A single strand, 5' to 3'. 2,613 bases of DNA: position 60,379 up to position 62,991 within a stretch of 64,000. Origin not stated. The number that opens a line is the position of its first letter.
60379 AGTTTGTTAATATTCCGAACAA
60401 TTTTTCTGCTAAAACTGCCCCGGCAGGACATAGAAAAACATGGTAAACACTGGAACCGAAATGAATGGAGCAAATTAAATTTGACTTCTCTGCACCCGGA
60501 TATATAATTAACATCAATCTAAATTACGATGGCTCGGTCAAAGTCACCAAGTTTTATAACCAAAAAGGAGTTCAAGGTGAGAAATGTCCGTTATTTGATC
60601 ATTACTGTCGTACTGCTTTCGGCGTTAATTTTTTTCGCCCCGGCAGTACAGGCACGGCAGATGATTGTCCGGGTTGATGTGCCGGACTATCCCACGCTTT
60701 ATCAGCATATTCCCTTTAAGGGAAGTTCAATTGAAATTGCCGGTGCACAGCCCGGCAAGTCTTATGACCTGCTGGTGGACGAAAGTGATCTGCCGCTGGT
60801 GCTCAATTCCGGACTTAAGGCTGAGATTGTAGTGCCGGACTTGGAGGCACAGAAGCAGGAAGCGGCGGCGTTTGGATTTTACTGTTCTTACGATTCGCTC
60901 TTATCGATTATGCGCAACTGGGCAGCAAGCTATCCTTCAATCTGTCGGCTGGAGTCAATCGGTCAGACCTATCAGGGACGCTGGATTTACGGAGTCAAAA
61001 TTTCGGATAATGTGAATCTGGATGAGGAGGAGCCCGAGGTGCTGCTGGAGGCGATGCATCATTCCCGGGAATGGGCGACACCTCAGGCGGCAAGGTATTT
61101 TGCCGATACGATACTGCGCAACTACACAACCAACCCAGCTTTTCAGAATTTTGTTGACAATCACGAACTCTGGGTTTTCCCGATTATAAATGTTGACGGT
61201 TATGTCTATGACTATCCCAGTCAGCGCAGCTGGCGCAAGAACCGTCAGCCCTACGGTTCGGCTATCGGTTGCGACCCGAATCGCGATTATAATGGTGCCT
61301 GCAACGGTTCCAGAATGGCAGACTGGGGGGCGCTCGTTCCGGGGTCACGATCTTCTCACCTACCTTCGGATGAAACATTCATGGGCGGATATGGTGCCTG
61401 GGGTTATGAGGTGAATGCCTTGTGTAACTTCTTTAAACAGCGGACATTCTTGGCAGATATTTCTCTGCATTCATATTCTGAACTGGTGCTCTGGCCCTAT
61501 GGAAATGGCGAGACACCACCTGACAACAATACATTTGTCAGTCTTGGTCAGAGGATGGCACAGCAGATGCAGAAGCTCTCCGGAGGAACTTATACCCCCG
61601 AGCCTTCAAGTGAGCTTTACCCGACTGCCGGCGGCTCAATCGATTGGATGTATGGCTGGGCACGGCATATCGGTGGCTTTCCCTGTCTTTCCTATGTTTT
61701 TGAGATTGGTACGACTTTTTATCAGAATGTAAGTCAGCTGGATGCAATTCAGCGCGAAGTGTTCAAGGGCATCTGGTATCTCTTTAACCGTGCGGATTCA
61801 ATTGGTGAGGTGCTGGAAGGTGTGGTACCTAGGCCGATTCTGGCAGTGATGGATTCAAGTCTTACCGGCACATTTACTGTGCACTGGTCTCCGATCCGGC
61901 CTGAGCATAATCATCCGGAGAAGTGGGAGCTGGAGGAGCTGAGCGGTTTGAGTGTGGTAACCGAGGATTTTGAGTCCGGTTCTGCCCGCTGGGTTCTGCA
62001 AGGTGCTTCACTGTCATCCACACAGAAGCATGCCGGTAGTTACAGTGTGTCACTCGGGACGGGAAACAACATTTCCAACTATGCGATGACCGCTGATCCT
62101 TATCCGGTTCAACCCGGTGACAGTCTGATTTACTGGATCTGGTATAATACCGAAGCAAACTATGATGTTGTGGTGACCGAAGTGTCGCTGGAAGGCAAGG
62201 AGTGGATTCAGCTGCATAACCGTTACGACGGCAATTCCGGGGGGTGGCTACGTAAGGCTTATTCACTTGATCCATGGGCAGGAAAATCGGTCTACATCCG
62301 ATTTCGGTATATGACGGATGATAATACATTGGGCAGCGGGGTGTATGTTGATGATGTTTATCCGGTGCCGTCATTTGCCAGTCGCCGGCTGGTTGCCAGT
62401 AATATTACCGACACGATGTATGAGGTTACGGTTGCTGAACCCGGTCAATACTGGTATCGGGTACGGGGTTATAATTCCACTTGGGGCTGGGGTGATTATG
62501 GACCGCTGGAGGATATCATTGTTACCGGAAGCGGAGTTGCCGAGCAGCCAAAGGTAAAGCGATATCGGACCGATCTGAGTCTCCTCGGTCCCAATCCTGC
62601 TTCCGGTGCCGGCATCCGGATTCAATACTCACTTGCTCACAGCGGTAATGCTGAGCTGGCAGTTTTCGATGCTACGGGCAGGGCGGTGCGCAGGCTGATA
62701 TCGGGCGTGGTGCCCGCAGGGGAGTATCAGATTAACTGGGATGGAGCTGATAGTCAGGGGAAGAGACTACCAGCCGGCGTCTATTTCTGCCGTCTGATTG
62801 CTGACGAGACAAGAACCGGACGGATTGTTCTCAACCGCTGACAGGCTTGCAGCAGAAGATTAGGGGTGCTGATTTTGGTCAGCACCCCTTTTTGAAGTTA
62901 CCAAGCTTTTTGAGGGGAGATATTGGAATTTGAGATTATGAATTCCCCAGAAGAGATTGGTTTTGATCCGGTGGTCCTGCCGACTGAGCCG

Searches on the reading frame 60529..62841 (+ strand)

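Call 80: search_protein_families(library=pfam, proteins=[window:60529-62841:+], max_evalue=0.00001)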
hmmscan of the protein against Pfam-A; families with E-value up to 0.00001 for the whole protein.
window:60529-62841:+ (770 aa): 3 families
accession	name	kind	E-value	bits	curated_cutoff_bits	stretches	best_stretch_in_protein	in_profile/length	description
PF00246.29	Peptidase_M14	-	1.4e-61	209.1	21.6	1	126-411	3-283/286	Zinc carboxypeptidase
PF13860.13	FlgD_ig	-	1.1e-11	45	27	1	698-752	14-69/79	FlgD Ig-like domain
PF20773.4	InhA-like_MAM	-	5.7e-11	42.7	26.9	1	491-610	25-160/191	Immune inhibitor A-like, MAM domain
